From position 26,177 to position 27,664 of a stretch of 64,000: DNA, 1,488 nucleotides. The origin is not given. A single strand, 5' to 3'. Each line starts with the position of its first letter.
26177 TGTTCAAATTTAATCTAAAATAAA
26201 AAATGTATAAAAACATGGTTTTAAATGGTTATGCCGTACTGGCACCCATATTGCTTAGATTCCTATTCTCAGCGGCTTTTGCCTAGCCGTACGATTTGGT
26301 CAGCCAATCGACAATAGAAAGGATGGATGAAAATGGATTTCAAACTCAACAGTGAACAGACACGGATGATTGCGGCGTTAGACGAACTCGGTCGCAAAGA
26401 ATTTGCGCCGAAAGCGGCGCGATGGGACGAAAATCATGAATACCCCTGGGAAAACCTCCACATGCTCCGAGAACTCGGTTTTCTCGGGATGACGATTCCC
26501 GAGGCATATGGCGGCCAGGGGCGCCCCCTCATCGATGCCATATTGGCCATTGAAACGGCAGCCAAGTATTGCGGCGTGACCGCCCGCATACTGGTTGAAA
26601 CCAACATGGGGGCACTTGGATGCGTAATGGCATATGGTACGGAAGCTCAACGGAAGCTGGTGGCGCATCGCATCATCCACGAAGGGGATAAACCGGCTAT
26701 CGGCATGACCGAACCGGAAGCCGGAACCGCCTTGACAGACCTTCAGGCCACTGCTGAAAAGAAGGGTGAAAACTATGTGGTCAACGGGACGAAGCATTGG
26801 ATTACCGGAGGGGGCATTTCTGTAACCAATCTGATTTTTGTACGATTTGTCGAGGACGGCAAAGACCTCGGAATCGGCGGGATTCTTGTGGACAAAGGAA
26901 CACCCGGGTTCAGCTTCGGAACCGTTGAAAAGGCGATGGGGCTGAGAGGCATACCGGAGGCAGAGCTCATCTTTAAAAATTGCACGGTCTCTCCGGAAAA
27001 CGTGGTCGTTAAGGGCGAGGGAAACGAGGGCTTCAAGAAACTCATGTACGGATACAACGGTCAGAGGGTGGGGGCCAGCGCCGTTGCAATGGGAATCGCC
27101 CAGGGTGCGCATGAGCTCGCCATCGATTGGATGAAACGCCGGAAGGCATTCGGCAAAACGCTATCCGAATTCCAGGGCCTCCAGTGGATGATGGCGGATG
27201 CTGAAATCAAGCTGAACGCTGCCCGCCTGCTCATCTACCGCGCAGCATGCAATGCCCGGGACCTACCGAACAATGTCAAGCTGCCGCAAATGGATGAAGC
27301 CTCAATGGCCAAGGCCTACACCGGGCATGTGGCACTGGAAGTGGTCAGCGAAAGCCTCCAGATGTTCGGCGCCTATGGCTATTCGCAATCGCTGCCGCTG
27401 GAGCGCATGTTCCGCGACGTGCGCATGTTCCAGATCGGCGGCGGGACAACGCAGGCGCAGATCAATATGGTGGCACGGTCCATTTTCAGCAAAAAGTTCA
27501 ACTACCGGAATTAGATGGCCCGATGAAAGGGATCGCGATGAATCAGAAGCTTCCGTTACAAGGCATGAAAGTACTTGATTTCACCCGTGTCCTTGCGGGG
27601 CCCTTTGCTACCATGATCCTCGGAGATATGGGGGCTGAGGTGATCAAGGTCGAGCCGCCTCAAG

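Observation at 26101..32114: Sigma-54/PrpR-type controlled pair: ACAD-fold protein with no catalytic glutamate plus a class III CoA-transferase (candidate desulfinase-type or other non-redox acyl-CoA chemistry)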

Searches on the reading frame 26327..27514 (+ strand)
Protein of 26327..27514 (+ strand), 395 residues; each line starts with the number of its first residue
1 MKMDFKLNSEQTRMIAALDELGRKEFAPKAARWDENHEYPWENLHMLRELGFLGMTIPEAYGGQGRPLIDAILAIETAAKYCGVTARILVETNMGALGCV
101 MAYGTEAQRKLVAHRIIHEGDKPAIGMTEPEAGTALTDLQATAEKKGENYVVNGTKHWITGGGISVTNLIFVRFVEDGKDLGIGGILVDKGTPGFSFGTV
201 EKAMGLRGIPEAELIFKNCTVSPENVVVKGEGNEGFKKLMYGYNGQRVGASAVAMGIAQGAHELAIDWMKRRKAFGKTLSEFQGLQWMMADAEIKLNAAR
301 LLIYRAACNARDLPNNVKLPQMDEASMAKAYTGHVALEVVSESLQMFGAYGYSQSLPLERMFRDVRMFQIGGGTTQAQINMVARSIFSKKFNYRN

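Call 3: search_protein_families(library=pfam, proteins=[window:26327-27514:+])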
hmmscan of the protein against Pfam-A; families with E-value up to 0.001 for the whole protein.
window:26327-27514:+ (395 aa): 4 families
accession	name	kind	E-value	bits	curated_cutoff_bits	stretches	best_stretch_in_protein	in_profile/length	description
PF00441.29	Acyl-CoA_dh_1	-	1.7e-39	135.8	22.4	1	233-386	1-149/150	Acyl-CoA dehydrogenase, C-terminal domain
PF08028.16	Acyl-CoA_dh_2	-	7.3e-23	81.8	22.7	1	249-369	2-127/134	Acyl-CoA dehydrogenase, C-terminal domain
PF02771.21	Acyl-CoA_dh_N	-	7.4e-23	81.5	22.9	1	9-113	2-106/113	Acyl-CoA dehydrogenase, N-terminal domain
PF02770.24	Acyl-CoA_dh_M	-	3.4e-22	78.9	33.3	1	124-219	1-97/97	Acyl-CoA dehydrogenase, middle domain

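Call 4: search_protein_families(library=ncbifam, proteins=[window:26327-27514:+])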
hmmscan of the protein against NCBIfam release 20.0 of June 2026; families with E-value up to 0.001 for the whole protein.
window:26327-27514:+ (395 aa): 23 families
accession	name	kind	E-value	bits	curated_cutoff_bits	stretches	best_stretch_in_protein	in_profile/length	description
NF042439.1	SulpropCoADesulf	equivalog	1.6e-145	484.6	600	1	19-391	5-375/379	3-sulfinopropanoyl-CoA desulfinase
NF042972.1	AcrlCoAredClosAcrC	equivalog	2.8e-92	309.3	640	1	3-387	1-377/378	acryloyl-CoA reductase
NF043006.1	CyhCrbnylCoADH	equivalog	5.5e-69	233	650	1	9-389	6-378/380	cyclohexane-1-carbonyl-CoA dehydrogenase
NF045552.1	GlutCoADH_Des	equivalog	1.1e-63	215.7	470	1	3-381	1-374/387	glutaryl-CoA dehydrogenase Acd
NF008997.0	PRK12341.1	equivalog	5.8e-60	203.3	537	1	3-388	1-378/382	acyl-CoA dehydrogenase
TIGR03207.1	cyc_hxne_CoA_dh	equivalog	1.3e-45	155.8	575.35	1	7-384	1-369/372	cyclohexanecarboxyl-CoA dehydrogenase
NF002885.1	PRK03354.1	equivalog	2.3e-45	155.3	540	1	3-387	1-374/378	crotonobetainyl-CoA dehydrogenase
NF058590.1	AcCoDHFadEBacil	equivalog_domain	8.5e-45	153.3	600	1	8-382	22-406/586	acyl-CoA dehydrogenase FadE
NF053553.1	prodigi_MBC_PigA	equivalog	3e-42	145.1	500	1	3-386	1-379/381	prodigiosin MBC biosynthesis dehydrogenase PigA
NF045652.1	ProlPCPDhRedW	equivalog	1.1e-41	142.9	650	1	10-386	3-373/376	L-prolyl-[peptidyl-carrier protein] dehydrogenase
NF052270.1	Staph_DH_FadE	equivalog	2.5e-27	95.6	600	1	99-385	116-392/400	acyl-CoA dehydrogenase FadE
NF049984.1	Rv1679_FadE16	equivalog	9e-26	91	600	1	29-386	15-365/371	Rv1679 family acyl-CoA dehydrogenase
TIGR04022.1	sulfur_SfnB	equivalog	2e-24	86.2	430.9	1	18-368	14-362/391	SfnB family sulfur acquisition oxidoreductase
TIGR03203.1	pimD_small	equivalog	3.1e-19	69.3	652.7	1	4-382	1-372/378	pimeloyl-CoA dehydrogenase small subunit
TIGR03204.1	pimC_large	equivalog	7.5e-17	61.3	623.85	1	46-308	48-303/395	pimeloyl-CoA dehydrogenase large subunit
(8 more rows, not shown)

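Call 5: search_solved_structures(query=window:26327-27511:+, max_evalue=1e-10, show_alignments=3)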
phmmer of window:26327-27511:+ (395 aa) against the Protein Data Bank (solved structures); distinct sequences matched with E-value up to 1e-10: 97 (the best 60 are shown).
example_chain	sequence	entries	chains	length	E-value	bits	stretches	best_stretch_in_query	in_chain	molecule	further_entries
5af7_A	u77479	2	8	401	2.1e-97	329.9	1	5-390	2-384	ACYL-COA DEHYDROGENASE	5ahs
5ol2_C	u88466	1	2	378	1.4e-75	258.1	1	7-383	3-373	Acyl-CoA dehydrogenase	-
4l1f_A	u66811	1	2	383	8.5e-71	242.4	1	3-388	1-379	Acyl-CoA dehydrogenase domain protein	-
3pfd_A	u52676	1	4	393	1.1e-66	228.8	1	5-386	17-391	Acyl-CoA dehydrogenase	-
9w60_A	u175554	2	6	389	1.1e-62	215.6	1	3-385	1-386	Butyryl CoA dehydrogenase apo protein | Butyryl CoA Dehydrogenase with FAD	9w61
1buc_A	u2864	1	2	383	2e-62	214.8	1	3-382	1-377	BUTYRYL-COA DEHYDROGENASE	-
5lnx_A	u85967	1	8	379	2.3e-62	214.6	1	8-384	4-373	Acyl-CoA dehydrogenase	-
8i4p_A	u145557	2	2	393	2.5e-62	214.5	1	10-390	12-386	Acyl-CoA dehydrogenase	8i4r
7w0j_A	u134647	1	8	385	7e-62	213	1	10-388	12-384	Acyl-CoA dehydrogenase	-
1ukw_A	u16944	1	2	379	1.1e-61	212.3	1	3-387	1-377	acyl-CoA dehydrogenase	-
2dvl_A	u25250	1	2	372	2.1e-60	208.1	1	7-387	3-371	Acyl-CoA dehydrogenase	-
6fah_C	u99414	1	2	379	2.3e-58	201.4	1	9-384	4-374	Caffeyl-CoA reductase-Etf complex subunit CarC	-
4n5f_A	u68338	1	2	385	5.6e-58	200.2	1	7-385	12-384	Putative acyl-CoA dehydrogenase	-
1udy_A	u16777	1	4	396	1.9e-57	198.4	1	4-387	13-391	Acyl-CoA dehydrogenase, medium-chain specific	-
4m9a_A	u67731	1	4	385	2.2e-57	198.2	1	9-385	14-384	Acyl-CoA dehydrogenase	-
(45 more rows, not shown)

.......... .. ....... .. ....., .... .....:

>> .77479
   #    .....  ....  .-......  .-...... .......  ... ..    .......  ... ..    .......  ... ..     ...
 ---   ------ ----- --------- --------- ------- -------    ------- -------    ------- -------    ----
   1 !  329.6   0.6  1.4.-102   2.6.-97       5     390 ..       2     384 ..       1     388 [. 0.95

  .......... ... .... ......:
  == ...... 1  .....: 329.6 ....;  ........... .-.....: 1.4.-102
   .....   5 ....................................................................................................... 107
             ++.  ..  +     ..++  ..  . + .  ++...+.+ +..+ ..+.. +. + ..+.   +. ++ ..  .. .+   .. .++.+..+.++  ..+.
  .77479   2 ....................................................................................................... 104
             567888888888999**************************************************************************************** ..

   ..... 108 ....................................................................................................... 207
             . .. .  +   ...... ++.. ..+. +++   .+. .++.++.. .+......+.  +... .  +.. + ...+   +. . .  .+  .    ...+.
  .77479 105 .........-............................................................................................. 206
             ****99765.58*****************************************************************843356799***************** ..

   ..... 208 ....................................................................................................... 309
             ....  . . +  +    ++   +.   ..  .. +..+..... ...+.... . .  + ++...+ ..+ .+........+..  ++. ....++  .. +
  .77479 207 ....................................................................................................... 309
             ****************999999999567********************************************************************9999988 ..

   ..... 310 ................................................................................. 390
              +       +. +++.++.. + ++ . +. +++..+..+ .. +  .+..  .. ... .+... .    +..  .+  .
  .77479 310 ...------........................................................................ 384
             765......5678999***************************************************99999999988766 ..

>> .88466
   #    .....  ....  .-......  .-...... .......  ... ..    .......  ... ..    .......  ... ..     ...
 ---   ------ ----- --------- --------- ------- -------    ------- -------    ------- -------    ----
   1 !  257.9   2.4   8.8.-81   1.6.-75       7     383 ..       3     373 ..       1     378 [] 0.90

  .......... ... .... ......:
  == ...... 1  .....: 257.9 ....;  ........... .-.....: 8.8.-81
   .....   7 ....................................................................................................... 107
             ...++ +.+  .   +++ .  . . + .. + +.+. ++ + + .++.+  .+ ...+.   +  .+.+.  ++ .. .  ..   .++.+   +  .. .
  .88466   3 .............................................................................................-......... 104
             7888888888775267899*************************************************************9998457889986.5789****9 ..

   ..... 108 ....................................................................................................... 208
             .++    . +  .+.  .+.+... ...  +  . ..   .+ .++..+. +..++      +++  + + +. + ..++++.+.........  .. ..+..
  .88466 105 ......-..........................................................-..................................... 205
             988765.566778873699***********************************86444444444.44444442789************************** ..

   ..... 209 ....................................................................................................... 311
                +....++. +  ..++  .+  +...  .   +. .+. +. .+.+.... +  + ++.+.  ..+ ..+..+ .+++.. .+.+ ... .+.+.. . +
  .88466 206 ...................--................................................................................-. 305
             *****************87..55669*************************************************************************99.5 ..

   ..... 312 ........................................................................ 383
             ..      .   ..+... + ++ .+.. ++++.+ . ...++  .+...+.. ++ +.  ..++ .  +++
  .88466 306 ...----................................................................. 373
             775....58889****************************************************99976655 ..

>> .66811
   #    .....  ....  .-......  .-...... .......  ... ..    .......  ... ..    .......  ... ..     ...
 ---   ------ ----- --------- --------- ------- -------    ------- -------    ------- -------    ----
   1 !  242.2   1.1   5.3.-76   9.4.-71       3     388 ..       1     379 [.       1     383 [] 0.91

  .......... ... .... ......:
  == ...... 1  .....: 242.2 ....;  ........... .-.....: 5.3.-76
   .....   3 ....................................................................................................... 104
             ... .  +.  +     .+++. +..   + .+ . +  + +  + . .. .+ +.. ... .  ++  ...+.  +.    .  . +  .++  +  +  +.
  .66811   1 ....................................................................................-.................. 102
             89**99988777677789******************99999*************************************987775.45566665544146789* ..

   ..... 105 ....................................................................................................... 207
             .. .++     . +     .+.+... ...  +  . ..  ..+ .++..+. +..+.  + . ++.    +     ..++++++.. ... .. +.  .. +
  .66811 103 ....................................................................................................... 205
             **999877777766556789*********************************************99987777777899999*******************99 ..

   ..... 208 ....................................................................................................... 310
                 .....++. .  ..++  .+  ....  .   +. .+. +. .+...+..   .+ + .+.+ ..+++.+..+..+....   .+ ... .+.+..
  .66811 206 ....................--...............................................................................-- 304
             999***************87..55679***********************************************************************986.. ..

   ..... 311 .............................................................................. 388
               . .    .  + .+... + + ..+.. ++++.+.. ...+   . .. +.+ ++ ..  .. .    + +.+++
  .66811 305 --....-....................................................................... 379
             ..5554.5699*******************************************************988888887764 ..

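Call 8: find_homologous_proteins(query=window:26327-27511:+, max_evalue=1e-20)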
Query window:26327-27511:+ (395 aa): 8000 proteins with E <= 1e-20 among 8000 candidates; the best 120 are listed.
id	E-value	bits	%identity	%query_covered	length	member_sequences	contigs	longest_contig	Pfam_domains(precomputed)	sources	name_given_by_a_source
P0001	5.5e-263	890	100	99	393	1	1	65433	PF02770.25,PF00441.30,PF08028.17,PF02771.22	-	-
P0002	7.7e-263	889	100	99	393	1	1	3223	PF02770.25,PF00441.30,PF08028.17,PF02771.22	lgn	-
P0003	1.4e-262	888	99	100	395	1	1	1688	PF02770.25,PF00441.30,PF08028.17,PF02771.22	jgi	-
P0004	9.9e-262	886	99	99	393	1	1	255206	PF02770.25,PF00441.30,PF08028.17,PF02771.22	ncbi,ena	-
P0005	1.6e-260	882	98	99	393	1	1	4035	PF02770.25,PF00441.30,PF08028.17,PF02771.22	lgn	-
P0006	1.2e-252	856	94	100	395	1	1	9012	PF02770.25,PF00441.30,PF08028.17,PF02771.22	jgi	jgi:alkylation response protein AidB-like acyl-CoA dehydrogenase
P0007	9.0e-238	807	89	99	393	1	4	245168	PF02770.25,PF00441.30,PF08028.17,PF02771.22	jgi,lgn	jgi:alkylation response protein AidB-like acyl-CoA dehydrogenase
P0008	8.1e-235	797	88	99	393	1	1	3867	PF02770.25,PF00441.30,PF08028.17,PF02771.22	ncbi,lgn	-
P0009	8.2e-235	797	88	99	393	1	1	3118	PF02770.25,PF00441.30,PF08028.17,PF02771.22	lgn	-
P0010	4.2e-234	795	87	99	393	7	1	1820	PF02770.25,PF00441.30,PF08028.17,PF02771.22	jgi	-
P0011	2.4e-232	789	86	99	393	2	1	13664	PF02770.25,PF00441.30,PF08028.17,PF02771.22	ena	-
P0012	3.6e-226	769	84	99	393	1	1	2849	PF02770.25,PF00441.30,PF08028.17,PF02771.22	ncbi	-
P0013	7.5e-226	768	83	99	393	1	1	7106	PF02770.25,PF00441.30,PF08028.17,PF02771.22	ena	-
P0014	8.7e-226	767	83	99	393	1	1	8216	PF02770.25,PF00441.30,PF08028.17,PF02771.22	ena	-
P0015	1.1e-225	767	83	99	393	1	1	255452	PF02770.25,PF00441.30,PF08028.17,PF02771.22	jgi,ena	-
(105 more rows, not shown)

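Call 10: find_related_loci(query=window:26333-27511:+, collection=genome_contigs, flank=10000)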
Query window:26333-27511:+ (393 aa) in genome_contigs; peptide patterns used: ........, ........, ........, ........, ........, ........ (x = any residue, [..] = any of these).
112 stretches matched a pattern; 54 encode a relative of the query (tblastn E <= 1e-3); 54 distinct loci.
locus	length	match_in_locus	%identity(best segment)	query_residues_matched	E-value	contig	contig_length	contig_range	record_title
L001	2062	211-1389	87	1-393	0e+0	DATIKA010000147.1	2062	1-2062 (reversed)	MAG TPA_asm: Candidatus Limnocylindrales bacterium isolate SMAG_U15705 k141_102308, whole genome shotgun sequence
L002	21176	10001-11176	83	1-392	0e+0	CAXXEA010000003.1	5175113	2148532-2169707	MAG: Desulfobacterales bacterium isolate 84c40b14-595f-4247-b5ef-7e7784979392 genome assembly, contig: contig_3, whole g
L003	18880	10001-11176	82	1-392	0e+0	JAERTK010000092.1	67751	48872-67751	MAG: Desulfobacteraceae bacterium isolate BH30 c_000000002208, whole genome shotgun sequence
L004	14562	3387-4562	82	1-392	0e+0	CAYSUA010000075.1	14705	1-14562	MAG TPA_asm: uncultured Desulfobacteraceae bacterium isolate SRP200020_co7_102 genome assembly, contig: NODE_2903_length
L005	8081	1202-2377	82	1-392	0e+0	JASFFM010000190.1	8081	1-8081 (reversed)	MAG: Desulfobacterales bacterium isolate D0606S02metaG_Bin_597 D0606S02metaG_FD_scaffold_2048_c1, whole genome shotgun s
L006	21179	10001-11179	81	1-393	0e+0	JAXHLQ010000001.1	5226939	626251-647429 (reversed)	MAG: Deltaproteobacteria bacterium isolate Salar_de_Ascotan_soil_MAG_ASO27 contig_800_polypolish, whole genome shotgun s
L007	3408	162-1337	82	1-392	0e+0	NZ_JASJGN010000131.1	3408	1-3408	MAG: Desulfosarcina sp. isolate ChS5.bin.72 ChesSed_k141_1801415, whole genome shotgun sequence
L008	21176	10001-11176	82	1-392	0e+0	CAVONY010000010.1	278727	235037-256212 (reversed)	MAG: uncultured delta proteobacterium isolate MFD09964.bin.1.222 genome assembly, contig: contig_18765, whole genome sho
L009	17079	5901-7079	82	1-393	0e+0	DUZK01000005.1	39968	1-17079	MAG TPA_asm: Deltaproteobacteria bacterium isolate MAG_15370_dsfb_81 Ga0180009_10000826, whole genome shotgun sequence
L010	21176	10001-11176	81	1-392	0e+0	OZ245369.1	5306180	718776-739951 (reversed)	MAG: Desulfobacteraceae bacterium isolate eda27e51-6729-4144-ada2-54b8f0e2c651 genome assembly, chromosome: 1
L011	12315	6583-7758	82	1-392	0e+0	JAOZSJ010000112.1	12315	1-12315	MAG: Desulfobacterales bacterium isolate GMC6.metabat2.155 GMC6_5477_length_12315_cov_6.734339, whole genome shotgun seq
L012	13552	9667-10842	80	1-392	0e+0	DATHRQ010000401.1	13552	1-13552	MAG TPA_asm: Anaerolineales bacterium isolate SMAG_U16029 k141_472172, whole genome shotgun sequence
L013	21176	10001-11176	79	1-392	0e+0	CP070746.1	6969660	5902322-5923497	MAG: Desulfobacterales bacterium isolate bin36 chromosome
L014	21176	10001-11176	80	1-392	0e+0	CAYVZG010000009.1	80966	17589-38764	MAG TPA_asm: uncultured Desulfobacula sp. isolate binchicken_co141_614 genome assembly, contig: NODE_1085_length_80966_c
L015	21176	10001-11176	81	1-392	0e+0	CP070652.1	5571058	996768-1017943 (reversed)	MAG: Deltaproteobacteria bacterium isolate bin85 chromosome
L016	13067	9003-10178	80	1-392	0e+0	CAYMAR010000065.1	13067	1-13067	MAG TPA_asm: uncultured Desulfobacteraceae bacterium isolate binchicken_co236_48 genome assembly, contig: NODE_1296_leng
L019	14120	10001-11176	79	1-392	0e+0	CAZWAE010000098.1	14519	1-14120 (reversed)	MAG TPA_asm: uncultured Desulfobacteraceae bacterium isolate SRP077602_co5_548 genome assembly, contig: NODE_19060_lengt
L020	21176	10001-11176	77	1-392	0e+0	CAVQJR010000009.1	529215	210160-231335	MAG: uncultured delta proteobacterium isolate MFD02416.bin.1.270 genome assembly, contig: contig_41273, whole genome sho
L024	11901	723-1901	76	1-393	0e+0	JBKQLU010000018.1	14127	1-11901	MAG: Desulfobaccales bacterium isolate CRr3G3H3I__bin_20 CRr3G3H3I_000000077751, whole genome shotgun sequence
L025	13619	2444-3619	76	1-392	0e+0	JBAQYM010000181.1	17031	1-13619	MAG: Syntrophobacteraceae bacterium isolate MFD12011_ilm_asm_bin22 k127_108014, whole genome shotgun sequence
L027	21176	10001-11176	71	1-392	0e+0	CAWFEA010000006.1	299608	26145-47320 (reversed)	MAG: uncultured Acidobacteriota bacterium isolate MFD05580.bin.2.70 genome assembly, contig: contig_16567, whole genome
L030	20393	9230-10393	69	1-388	0e+0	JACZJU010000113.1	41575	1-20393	MAG: Burkholderiales bacterium isolate MAG27 betaproteobacteria_2_contig_400361, whole genome shotgun sequence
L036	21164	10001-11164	69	1-388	0e+0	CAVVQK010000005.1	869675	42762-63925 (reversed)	MAG: uncultured beta proteobacterium isolate MFD05377.bin.1.47 genome assembly, contig: contig_30268, whole genome shotg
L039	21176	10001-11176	68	1-392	0e+0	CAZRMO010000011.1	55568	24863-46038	MAG TPA_asm: uncultured Enterobacteriaceae bacterium isolate binchicken_co224_260 genome assembly, contig: NODE_381_leng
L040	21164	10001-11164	67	1-388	1e-179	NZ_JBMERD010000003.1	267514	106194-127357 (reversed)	Orrella sp. 11846 3, whole genome shotgun sequence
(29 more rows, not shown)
